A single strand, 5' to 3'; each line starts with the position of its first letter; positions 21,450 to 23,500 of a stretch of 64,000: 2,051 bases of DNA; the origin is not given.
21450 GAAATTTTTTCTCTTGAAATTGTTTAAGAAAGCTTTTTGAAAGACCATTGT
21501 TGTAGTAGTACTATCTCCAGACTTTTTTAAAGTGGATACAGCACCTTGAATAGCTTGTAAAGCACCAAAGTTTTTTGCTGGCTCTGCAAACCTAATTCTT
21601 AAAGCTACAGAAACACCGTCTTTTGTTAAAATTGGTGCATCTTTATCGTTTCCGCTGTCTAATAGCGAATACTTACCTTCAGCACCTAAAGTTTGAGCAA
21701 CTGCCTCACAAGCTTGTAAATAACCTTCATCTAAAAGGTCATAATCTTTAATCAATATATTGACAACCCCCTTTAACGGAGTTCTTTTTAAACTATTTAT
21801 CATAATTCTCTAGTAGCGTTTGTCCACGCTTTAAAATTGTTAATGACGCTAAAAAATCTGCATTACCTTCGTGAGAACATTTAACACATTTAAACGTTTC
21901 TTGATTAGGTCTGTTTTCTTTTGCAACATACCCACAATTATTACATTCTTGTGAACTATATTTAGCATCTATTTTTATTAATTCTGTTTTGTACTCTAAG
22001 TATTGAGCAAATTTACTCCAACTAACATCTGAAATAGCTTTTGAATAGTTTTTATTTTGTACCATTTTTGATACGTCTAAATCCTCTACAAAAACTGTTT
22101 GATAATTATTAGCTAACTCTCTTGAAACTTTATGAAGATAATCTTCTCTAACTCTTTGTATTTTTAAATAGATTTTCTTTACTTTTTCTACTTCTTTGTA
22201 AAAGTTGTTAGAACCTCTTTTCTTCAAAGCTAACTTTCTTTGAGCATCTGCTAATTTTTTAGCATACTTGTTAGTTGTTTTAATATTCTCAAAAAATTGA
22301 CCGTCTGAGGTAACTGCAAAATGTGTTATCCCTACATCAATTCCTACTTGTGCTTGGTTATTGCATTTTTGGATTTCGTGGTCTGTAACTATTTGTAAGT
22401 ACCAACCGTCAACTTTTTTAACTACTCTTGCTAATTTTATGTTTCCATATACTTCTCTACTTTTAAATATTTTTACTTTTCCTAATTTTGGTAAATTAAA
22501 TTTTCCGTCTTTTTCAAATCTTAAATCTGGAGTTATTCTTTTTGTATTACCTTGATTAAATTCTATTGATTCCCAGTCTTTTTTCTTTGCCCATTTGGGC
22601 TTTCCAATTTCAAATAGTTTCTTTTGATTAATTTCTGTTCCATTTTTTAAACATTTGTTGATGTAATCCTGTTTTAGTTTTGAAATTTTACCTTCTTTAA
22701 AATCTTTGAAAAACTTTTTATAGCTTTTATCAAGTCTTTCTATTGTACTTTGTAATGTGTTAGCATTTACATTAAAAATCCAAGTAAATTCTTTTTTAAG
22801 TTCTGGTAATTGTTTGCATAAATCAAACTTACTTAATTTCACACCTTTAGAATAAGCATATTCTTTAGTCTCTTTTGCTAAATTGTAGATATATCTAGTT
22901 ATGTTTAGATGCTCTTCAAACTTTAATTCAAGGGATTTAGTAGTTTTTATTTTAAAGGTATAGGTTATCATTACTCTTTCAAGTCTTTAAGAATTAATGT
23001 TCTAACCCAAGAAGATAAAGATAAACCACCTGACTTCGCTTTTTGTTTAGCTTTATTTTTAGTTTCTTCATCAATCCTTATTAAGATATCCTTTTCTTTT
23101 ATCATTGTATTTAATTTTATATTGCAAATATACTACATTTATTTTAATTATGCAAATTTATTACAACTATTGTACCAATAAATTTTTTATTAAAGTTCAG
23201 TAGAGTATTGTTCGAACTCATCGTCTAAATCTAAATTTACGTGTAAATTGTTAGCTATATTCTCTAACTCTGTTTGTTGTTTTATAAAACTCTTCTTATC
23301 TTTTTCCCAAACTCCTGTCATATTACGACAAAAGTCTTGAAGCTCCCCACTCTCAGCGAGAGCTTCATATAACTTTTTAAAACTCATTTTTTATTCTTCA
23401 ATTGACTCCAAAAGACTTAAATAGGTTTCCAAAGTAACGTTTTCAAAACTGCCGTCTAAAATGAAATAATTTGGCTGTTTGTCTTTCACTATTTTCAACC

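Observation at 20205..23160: RHH - solo TnpB - GroEL operon driven by a phage early promoter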

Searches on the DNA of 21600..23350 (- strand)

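Call 66: search_rna_families(source=window, start=21600, end=23350, threshold=evalue, max_evalue=5)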
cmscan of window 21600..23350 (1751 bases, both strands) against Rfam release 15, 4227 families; matches with E-value up to 5: 1.
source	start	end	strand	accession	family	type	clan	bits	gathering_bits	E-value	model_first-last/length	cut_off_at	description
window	22669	22718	+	RF00788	mir-287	Gene; miRNA;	-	16.5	80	3.9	1-73/73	no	mir-287 microRNA precursor family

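Call 86: build_rna_model(alignment_id=A8, structure=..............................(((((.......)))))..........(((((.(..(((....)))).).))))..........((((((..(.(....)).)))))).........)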
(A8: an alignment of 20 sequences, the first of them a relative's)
Model R1 built from alignment A8 (20 sequences, 127 columns); structure: as given.
model positions 101; base pairs 22; branch points 2; effective number of sequences 2.1; information 0.59 bits per position. Calibrated on 0.2 Mb of random sequence (short: E-values are rough).
structure used (alignment columns):
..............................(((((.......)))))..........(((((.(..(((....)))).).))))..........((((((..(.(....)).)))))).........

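Call 87: search_with_rna_model(model_id=R1, source=window, max_evalue=10, filters=off, show_alignments=1)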
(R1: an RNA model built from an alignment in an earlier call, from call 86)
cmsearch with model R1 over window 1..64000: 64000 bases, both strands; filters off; matches with E-value up to 10: 18.
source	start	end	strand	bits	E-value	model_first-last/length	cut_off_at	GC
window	21760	21840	-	49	6.4e-08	1-101/101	no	0.33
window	45801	45896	+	12.9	1.3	1-101/101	no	0.29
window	49575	49679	-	11.8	2.1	1-101/101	no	0.34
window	4484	4545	-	11.7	2.2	1-101/101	no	0.23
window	30885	30980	-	11.1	3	1-101/101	no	0.32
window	46060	46136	+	10.8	3.4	1-101/101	no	0.34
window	23714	23808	-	10.3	4.2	1-101/101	no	0.33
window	57487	57581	+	10.1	4.7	1-101/101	no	0.34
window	21448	21533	-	10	5.1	1-101/101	no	0.27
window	48907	48978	+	9.9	5.3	1-101/101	no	0.25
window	50652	50761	+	9.7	5.6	1-101/101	no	0.35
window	57070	57174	+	9.7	5.7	1-101/101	no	0.34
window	2265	2337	-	9.4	6.5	1-101/101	no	0.3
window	34363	34434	-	9.2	7.2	1-101/101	no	0.25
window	48170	48253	+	9.2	7.3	1-101/101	no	0.33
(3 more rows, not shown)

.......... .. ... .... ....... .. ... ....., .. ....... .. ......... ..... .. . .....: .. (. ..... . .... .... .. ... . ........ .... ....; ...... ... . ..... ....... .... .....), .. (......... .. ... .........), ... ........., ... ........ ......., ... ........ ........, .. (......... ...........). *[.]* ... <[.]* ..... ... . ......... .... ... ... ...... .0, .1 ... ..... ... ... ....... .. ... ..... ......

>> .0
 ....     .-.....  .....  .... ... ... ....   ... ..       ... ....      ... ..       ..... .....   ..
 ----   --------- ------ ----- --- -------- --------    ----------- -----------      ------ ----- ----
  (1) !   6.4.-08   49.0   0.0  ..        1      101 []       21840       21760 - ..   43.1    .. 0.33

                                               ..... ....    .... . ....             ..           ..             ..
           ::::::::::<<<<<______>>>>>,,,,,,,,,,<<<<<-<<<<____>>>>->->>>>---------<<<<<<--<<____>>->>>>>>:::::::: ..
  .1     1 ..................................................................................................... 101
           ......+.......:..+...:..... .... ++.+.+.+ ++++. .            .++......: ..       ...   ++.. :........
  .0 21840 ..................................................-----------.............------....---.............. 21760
